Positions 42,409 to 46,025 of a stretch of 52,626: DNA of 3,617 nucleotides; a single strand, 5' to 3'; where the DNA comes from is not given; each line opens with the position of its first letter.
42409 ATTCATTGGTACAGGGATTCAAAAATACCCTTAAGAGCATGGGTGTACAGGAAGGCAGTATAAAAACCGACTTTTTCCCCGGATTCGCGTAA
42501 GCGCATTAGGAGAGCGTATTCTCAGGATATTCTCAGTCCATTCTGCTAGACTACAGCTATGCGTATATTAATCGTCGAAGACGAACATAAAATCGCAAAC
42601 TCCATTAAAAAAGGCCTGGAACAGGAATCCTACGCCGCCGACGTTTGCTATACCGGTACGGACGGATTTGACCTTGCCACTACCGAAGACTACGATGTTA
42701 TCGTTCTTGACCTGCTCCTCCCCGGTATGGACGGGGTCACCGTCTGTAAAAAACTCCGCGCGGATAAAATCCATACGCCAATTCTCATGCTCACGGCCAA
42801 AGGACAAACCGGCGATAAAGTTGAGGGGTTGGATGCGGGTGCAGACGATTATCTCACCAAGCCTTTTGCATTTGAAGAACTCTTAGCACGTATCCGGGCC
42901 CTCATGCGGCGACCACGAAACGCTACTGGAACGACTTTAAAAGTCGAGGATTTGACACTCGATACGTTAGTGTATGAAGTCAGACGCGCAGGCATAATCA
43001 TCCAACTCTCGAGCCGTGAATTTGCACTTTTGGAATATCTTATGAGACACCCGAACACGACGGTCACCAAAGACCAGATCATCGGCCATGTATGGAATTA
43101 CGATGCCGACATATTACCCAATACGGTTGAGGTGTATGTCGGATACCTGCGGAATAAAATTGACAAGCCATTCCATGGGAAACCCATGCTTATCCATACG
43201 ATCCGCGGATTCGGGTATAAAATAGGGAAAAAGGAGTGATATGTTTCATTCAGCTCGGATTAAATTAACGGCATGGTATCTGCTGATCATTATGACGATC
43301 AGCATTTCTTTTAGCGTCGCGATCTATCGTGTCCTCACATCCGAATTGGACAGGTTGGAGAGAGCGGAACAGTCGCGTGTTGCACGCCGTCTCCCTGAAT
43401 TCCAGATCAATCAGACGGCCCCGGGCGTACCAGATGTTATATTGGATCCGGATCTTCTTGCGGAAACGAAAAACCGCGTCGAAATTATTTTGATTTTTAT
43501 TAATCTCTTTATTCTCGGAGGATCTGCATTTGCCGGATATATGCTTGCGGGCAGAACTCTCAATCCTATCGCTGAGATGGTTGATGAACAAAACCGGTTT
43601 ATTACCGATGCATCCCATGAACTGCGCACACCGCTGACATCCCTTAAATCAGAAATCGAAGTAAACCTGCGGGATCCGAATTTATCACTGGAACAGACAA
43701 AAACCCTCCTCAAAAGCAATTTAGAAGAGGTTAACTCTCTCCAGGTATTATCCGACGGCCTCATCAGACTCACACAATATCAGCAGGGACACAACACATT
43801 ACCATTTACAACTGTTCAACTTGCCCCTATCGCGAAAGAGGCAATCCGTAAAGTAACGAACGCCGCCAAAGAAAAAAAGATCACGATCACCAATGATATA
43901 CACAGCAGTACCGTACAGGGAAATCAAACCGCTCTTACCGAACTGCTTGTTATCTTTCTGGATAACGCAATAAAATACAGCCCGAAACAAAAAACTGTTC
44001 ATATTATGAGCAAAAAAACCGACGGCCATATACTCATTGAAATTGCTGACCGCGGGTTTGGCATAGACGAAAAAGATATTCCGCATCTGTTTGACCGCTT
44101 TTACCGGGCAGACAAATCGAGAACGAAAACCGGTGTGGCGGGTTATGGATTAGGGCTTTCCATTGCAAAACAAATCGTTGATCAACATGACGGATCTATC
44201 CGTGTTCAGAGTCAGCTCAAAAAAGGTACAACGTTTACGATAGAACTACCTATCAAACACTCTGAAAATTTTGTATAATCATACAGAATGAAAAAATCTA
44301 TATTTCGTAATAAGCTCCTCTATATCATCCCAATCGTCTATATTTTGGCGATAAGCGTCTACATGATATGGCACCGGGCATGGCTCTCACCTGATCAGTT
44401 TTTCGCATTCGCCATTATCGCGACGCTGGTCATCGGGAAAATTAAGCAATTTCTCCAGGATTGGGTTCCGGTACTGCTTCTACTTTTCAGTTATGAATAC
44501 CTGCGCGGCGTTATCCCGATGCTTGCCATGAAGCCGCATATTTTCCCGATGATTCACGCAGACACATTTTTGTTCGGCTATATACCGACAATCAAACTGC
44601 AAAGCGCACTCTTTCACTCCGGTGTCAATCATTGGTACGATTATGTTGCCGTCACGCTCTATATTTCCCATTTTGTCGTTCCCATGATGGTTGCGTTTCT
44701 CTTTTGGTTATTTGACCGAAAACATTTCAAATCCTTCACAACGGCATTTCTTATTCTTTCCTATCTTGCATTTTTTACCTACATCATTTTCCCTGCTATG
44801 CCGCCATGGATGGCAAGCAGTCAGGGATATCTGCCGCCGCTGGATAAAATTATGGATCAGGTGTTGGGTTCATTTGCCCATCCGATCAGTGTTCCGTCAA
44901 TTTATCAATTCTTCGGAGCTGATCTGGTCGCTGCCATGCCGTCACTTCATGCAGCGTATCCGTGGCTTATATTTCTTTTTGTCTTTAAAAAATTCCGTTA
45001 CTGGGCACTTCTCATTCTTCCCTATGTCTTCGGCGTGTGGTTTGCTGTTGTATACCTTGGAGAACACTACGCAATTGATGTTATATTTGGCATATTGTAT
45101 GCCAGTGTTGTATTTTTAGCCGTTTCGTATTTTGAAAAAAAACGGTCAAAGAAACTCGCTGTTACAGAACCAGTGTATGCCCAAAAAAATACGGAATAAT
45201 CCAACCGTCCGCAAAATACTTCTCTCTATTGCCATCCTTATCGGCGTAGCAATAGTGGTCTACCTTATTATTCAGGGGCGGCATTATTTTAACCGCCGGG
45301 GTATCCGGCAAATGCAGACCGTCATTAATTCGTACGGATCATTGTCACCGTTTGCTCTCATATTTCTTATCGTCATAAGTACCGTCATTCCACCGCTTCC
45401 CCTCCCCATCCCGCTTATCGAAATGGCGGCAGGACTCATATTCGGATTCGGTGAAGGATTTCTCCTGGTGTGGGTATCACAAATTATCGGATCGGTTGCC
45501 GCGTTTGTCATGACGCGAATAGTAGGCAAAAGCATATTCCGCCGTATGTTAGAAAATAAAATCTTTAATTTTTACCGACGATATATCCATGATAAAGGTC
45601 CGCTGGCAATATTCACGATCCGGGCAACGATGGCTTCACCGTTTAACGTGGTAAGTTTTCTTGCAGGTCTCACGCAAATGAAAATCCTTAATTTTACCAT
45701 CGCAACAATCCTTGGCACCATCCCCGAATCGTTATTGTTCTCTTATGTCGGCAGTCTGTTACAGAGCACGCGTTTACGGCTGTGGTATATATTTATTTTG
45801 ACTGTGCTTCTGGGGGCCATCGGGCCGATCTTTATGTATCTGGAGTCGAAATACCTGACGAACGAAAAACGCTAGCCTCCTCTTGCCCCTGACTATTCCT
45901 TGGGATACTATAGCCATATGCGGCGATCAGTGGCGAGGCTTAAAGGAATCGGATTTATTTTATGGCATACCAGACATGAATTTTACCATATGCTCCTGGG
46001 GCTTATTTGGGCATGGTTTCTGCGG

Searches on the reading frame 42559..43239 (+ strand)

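Call 3: search_protein_families(library=pfam, proteins=[window:42559-43239:+], max_evalue=0.01)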
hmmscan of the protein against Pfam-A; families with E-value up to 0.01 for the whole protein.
window:42559-43239:+ (226 aa): 3 families
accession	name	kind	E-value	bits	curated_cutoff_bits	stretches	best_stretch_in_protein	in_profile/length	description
PF00072.30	Response_reg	-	3.2e-31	108.2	30.2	1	3-113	1-111/111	Response regulator receiver domain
PF00486.34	Trans_reg_C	-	1.1e-24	86.7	26.2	1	148-221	4-76/77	Transcriptional regulatory protein, C terminal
PF17411.7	SmaI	-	0.0017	18.3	27.3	1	63-121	107-164/240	Type II site-specific deoxyribonuclease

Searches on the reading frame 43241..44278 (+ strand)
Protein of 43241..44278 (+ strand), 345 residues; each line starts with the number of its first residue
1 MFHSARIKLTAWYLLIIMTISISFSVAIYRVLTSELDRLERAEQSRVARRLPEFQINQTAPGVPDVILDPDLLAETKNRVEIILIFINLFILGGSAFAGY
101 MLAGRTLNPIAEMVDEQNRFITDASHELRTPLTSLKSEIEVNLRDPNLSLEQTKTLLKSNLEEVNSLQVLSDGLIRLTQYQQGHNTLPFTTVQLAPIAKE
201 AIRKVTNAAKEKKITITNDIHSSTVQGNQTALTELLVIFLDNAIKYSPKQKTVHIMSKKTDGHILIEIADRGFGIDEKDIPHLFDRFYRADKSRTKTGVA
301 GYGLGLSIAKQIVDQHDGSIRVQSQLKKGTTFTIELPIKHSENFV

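Call 3: search_protein_families(library=pfam, proteins=[window:43241-44278:+], max_evalue=0.01)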
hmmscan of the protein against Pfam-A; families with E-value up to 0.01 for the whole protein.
window:43241-44278:+ (345 aa): 5 families
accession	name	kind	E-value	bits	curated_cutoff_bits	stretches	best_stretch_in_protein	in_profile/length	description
PF02518.31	HATPase_c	-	3.8e-28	98.6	26.4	1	227-339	1-110/111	Histidine kinase-, DNA gyrase B-, and HSP90-like ATPase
PF00512.31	HisKA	-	2.3e-10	40.8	26.9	1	117-182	2-65/66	His Kinase A (phospho-acceptor) domain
PF14501.12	HATPase_c_5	-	4.7e-06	26.9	22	1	229-325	3-91/102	GHKL domain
PF13581.12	HATPase_c_2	-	0.0045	17.4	27.4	1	218-316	22-112/127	Histidine kinase-like ATPase domain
PF13589.12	HATPase_c_3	-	0.0051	17.3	25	1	239-311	10-82/137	Histidine kinase-, DNA gyrase B-, and HSP90-like ATPase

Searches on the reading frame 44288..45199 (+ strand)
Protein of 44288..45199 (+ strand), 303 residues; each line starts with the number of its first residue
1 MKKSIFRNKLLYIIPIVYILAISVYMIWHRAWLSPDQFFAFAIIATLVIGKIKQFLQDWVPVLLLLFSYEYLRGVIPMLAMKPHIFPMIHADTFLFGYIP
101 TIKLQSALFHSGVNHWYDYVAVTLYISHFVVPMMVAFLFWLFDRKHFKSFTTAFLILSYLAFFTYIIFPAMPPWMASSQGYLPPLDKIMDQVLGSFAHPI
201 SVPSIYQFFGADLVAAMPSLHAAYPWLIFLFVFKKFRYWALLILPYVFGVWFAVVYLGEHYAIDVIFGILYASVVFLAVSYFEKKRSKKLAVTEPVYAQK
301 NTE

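Call 3: search_protein_families(library=pfam, proteins=[window:44288-45199:+], max_evalue=0.01)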
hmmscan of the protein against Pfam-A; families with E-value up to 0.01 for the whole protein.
window:44288-45199:+ (303 aa): 3 families
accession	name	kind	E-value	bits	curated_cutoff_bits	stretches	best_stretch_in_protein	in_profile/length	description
PF14378.12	PAP2_3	-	1.1e-20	74.7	27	1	115-277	26-189/190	PAP2 superfamily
PF01569.27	PAP2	-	8.4e-08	32.5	27.2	1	216-286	50-128/130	PAP2 superfamily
PF14360.12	PAP2_C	-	0.0057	17.6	27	1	219-278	8-71/74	PAP2 superfamily C-terminal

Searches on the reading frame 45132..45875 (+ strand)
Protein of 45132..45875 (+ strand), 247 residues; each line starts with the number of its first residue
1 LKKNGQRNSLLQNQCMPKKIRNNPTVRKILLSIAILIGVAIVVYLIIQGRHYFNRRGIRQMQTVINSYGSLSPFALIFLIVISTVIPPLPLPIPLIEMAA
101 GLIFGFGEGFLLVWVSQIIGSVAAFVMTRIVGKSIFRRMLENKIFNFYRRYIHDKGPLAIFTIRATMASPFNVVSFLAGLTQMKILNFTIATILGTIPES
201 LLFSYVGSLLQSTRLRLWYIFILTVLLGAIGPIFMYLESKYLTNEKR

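Call 3: search_protein_families(library=pfam, proteins=[window:45132-45875:+], max_evalue=0.01)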
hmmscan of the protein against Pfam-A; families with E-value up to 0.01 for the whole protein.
window:45132-45875:+ (247 aa): 1 family
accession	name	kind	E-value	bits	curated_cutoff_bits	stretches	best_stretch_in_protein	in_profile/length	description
PF09335.16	VTT_dom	-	1.9e-23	83.7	33.9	1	92-208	2-122/123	VTT domain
